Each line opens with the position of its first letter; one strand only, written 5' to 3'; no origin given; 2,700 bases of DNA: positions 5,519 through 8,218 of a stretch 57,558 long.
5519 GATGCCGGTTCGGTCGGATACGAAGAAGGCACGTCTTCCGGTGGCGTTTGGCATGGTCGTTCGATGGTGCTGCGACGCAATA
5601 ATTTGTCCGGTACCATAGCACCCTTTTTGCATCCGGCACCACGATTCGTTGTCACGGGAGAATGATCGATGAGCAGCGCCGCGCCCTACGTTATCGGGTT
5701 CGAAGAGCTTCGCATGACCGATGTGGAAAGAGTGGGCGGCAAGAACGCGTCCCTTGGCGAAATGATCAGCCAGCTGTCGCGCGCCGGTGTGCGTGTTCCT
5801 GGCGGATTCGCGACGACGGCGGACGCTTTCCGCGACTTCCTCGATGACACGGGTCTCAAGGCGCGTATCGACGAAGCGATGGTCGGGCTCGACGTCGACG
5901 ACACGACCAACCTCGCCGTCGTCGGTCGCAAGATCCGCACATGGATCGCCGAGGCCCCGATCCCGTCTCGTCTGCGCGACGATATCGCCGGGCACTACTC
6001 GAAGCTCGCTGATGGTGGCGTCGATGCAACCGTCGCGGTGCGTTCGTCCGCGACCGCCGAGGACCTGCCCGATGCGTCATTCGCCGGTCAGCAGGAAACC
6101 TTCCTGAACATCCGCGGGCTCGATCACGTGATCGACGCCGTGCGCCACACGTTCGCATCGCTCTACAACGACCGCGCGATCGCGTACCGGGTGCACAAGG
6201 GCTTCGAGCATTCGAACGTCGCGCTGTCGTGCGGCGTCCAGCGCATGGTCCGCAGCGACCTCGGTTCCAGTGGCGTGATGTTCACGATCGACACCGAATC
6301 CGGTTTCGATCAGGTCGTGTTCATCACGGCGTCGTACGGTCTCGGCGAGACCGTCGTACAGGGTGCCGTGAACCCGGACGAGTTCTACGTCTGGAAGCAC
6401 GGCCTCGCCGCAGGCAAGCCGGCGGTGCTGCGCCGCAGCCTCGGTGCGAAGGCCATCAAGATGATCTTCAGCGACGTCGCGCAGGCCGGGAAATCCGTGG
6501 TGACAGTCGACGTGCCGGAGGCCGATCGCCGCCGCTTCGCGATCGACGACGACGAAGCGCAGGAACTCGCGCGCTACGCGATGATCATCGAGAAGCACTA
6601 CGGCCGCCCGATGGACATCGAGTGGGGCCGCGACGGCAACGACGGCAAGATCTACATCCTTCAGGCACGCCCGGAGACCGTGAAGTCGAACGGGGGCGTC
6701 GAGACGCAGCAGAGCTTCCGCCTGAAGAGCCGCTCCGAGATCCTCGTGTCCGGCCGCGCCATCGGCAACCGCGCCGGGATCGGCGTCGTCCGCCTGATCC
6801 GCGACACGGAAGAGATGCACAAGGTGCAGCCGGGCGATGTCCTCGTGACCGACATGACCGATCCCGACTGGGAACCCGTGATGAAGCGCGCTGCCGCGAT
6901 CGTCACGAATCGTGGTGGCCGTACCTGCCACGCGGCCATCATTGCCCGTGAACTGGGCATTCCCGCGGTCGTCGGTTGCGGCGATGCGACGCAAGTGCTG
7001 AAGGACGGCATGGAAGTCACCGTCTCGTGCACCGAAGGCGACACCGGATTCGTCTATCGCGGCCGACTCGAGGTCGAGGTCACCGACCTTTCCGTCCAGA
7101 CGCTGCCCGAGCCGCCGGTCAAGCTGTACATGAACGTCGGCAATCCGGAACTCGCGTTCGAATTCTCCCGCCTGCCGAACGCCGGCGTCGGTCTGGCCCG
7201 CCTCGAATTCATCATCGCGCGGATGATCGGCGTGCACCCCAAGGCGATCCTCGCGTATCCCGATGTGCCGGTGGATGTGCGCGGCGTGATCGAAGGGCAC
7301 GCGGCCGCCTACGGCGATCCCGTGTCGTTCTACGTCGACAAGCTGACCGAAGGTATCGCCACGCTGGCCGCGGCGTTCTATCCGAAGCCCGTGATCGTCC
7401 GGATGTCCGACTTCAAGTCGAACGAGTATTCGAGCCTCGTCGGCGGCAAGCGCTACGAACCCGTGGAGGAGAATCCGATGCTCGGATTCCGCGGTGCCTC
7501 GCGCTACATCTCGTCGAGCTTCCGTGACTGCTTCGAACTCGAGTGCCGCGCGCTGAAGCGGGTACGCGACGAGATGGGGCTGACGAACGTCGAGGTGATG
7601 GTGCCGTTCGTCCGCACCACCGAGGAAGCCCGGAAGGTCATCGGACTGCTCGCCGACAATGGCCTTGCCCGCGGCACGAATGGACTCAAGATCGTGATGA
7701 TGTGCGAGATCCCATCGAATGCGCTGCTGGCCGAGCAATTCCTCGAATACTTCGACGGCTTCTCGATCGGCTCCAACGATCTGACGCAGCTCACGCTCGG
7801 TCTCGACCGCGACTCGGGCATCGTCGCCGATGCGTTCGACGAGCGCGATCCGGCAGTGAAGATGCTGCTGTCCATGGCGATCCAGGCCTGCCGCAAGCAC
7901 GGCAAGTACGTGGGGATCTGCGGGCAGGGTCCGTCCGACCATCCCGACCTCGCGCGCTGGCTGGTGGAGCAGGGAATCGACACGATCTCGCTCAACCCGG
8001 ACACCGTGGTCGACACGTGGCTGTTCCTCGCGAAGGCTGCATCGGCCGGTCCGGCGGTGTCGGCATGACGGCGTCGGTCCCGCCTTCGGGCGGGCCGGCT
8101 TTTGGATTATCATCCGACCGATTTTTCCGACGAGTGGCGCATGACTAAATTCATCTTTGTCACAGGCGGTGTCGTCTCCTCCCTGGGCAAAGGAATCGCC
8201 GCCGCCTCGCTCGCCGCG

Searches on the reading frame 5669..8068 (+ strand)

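Call 25: search_protein_families(library=ncbifam, proteins=[window:5669-8068:+], max_evalue=1e-10)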
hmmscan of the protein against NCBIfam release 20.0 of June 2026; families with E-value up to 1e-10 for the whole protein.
window:5669-8068:+ (799 aa): 26 families (the best 25 are shown)
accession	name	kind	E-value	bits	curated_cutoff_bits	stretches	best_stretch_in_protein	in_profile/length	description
NF005057.0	PRK06464.1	equivalog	0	1251.6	598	1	5-791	4-789/798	phosphoenolpyruvate synthase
TIGR01418.1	PEP_synth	equivalog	0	1188.1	739.75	1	8-789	2-781/784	pyruvate, water dikinase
NF004878.0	PRK06241.1-3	subfamily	5.7e-104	349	945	2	6-337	3-312/891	phosphoenolpyruvate synthase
NF004877.0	PRK06241.1-2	subfamily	9.2e-93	312.1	866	2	6-337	3-313/869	phosphoenolpyruvate synthase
NF041857.1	RIF_Ptrans_rph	equivalog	4.3e-92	309.9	999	2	7-337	2-311/864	rifamycin-inactivating phosphotransferase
NF004879.0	PRK06241.1-4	equivalog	9.1e-84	282.1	976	2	7-337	4-313/868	phosphoenolpyruvate synthase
NF004881.0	PRK06241.2-2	equivalog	1e-79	268.9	883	2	13-340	10-314/898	phosphoenolpyruvate synthase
NF052631.1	prodigiosin_PigC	equivalog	8.7e-74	248.9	1300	2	15-340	9-301/883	prodigiosin ligase PigC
NF052632.1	undecylprod_RedH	equivalog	6.6e-71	239.4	1350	2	9-358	4-314/880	undecylprodigiosin ligase RedH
NF004880.0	PRK06241.2-1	equivalog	1.4e-70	238.2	972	2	15-237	11-219/837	phosphoenolpyruvate synthase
NF000283.1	RPH_KJ151292.1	equivalog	6.4e-67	226.5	1700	2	8-338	6-315/865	rifamycin-inactivating phosphotransferase Rph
NF004883.0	PRK06241.2-4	equivalog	1.6e-64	218.5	1063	2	20-337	30-328/928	phosphoenolpyruvate synthase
TIGR01828.1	pyru_phos_dikin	equivalog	3.7e-39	134.4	843.45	2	599-777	651-850/865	pyruvate, phosphate dikinase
TIGR01417.1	PTS_I_fam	equivalog_domain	1.1e-38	133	341.7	1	598-789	347-538/565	phosphoenolpyruvate--protein phosphotransferase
NF004882.0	PRK06241.2-3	equivalog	8.7e-38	130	850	2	16-236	6-211/827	phosphoenolpyruvate synthase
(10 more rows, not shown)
